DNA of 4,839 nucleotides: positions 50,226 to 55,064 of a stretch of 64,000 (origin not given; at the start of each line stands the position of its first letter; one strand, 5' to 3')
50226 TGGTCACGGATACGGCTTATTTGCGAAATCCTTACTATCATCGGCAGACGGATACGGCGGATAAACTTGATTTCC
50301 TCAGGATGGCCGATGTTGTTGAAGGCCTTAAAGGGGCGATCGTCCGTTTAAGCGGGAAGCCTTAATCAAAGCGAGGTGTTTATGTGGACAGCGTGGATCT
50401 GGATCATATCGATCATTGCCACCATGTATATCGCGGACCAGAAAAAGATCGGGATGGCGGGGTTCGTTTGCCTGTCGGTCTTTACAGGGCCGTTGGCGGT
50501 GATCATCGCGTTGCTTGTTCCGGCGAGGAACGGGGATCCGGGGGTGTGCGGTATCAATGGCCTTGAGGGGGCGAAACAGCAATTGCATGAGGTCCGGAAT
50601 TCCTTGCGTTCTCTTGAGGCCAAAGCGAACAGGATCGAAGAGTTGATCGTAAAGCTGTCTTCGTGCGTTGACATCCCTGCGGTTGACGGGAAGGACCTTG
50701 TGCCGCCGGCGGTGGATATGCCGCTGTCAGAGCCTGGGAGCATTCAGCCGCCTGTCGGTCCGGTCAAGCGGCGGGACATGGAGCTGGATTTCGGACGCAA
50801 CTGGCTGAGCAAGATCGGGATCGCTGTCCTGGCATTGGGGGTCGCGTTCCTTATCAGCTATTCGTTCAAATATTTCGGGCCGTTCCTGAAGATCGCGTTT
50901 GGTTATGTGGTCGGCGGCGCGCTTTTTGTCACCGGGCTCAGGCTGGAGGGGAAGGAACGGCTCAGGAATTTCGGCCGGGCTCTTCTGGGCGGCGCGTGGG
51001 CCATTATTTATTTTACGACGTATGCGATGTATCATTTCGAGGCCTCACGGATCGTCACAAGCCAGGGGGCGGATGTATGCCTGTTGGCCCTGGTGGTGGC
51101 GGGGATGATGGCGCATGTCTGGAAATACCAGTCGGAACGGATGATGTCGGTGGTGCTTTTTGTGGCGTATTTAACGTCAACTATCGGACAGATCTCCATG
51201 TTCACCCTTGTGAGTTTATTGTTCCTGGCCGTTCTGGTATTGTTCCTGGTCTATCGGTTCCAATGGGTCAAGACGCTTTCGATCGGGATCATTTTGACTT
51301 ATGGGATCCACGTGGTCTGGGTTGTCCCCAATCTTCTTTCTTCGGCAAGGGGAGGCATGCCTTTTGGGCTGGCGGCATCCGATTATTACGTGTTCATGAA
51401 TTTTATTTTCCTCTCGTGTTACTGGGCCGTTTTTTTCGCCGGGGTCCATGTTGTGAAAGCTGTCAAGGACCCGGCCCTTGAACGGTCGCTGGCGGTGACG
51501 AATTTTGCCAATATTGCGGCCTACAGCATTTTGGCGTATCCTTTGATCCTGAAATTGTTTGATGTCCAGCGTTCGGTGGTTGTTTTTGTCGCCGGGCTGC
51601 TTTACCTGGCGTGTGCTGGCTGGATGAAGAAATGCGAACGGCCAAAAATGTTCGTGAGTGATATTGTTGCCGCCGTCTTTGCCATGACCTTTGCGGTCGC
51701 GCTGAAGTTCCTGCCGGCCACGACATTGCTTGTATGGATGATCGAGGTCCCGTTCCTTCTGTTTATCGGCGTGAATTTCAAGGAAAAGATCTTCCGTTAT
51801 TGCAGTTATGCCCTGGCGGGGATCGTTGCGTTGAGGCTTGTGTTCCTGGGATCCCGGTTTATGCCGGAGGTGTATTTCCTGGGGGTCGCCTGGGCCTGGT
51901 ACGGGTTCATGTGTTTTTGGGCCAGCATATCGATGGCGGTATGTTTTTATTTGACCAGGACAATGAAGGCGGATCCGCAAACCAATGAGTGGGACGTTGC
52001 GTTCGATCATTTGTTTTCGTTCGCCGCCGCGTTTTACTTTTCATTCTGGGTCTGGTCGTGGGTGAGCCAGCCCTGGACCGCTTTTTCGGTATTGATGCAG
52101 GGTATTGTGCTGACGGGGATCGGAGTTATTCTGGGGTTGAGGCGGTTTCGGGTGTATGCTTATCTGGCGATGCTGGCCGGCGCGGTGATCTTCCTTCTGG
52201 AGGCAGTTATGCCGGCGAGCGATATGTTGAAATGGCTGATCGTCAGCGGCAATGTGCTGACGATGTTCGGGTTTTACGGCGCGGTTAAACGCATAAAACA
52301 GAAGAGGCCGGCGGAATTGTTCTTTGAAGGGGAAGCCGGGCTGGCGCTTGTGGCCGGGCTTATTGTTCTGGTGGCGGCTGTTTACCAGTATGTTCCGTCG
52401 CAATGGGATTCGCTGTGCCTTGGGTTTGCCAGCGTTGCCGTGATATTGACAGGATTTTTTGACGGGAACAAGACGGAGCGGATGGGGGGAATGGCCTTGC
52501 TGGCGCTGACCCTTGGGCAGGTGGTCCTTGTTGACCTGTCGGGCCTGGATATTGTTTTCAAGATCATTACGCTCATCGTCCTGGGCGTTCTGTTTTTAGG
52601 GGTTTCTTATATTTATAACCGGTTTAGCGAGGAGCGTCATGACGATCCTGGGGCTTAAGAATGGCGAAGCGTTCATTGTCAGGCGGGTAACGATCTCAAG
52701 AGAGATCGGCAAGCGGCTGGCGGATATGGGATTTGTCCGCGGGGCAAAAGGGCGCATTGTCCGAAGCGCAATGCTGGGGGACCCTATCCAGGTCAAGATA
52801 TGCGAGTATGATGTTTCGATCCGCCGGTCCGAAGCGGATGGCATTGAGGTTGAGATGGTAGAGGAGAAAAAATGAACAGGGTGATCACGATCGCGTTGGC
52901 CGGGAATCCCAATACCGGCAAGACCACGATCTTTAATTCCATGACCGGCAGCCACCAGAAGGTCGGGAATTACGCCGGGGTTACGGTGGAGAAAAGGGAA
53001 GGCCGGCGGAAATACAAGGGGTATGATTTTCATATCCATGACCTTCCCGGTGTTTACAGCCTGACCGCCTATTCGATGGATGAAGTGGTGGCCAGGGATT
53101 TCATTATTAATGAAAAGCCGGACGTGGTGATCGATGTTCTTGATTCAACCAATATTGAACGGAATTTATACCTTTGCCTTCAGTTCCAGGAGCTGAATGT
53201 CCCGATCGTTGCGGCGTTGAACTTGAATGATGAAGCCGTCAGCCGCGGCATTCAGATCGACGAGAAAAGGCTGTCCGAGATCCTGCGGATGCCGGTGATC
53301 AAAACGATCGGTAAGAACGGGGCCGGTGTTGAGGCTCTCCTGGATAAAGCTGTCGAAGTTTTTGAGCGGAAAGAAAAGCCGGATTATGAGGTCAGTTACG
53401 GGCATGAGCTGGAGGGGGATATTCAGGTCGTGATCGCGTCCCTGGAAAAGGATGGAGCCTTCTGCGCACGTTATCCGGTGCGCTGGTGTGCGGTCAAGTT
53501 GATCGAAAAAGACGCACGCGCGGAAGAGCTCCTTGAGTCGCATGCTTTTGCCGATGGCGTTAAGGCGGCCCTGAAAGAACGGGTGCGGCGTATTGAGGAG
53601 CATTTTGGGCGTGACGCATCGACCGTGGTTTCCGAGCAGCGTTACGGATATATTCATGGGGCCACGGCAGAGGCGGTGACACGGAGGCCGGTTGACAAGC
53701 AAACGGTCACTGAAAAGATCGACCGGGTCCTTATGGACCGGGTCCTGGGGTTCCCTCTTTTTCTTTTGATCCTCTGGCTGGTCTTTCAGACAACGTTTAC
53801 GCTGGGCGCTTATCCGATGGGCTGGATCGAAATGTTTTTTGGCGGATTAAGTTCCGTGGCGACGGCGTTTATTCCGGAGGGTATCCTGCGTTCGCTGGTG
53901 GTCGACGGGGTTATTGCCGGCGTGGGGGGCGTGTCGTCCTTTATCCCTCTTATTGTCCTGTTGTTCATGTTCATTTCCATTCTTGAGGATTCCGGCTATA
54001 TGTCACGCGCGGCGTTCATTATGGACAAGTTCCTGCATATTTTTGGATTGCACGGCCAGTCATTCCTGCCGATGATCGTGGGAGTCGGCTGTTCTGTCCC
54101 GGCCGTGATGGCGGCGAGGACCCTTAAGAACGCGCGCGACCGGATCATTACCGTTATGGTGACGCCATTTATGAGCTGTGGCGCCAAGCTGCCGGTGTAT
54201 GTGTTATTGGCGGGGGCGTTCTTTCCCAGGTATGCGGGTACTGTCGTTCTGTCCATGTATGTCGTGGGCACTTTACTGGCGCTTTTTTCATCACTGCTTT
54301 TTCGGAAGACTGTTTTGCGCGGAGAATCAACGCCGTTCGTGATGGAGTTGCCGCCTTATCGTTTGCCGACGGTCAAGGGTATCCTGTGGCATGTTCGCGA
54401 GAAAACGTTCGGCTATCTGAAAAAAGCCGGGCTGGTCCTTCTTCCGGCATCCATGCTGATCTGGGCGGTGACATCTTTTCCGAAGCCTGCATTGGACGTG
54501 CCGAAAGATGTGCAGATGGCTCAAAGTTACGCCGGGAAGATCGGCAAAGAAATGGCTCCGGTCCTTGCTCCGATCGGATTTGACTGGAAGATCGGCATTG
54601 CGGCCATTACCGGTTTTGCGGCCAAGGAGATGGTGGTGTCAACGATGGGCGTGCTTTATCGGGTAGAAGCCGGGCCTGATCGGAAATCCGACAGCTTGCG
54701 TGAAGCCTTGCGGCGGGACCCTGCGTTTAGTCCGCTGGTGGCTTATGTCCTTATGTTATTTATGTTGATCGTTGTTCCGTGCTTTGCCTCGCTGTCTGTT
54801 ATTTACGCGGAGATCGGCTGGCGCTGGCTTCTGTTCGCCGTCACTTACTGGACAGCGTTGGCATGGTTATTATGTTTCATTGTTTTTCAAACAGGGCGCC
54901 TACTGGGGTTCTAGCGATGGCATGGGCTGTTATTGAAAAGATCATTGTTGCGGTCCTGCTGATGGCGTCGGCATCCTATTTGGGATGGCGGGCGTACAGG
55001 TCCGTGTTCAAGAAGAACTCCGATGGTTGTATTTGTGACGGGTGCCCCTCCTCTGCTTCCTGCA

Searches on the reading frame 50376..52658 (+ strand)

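Call 91: search_protein_families(library=pfam, proteins=[window:50376-52658:+], max_evalue=0.00001)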
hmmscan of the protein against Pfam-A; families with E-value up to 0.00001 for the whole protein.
window:50376-52658:+ (760 aa): 1 family
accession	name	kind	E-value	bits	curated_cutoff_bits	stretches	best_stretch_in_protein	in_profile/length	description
PF10101.14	DUF2339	-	7e-46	157.7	33.6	1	140-750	1-659/659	Predicted membrane protein (DUF2339)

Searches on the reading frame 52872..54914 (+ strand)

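Call 91: search_protein_families(library=pfam, proteins=[window:52872-54914:+], max_evalue=0.00001)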
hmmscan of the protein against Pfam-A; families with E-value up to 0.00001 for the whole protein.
window:52872-54914:+ (680 aa): 5 families
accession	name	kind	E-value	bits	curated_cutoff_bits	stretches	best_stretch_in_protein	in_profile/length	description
PF02421.24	FeoB_N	-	2.3e-62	209.6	27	1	5-159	1-155/156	Ferrous iron transport protein B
PF07670.19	Gate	-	3.2e-41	140.4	29.6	2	355-450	2-104/104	Nucleoside recognition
PF07664.17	FeoB_C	-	2.4e-20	72.4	26.6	1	459-511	1-54/54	Ferrous iron transport protein B C terminus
PF17910.6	FeoB_Cyto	-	1.1e-18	67.9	23.4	1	176-270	1-90/90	FeoB cytosolic helical domain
PF01926.29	MMR_HSR1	-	1.1e-18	67.8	21.9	1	6-117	1-112/113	50S ribosome-binding GTPase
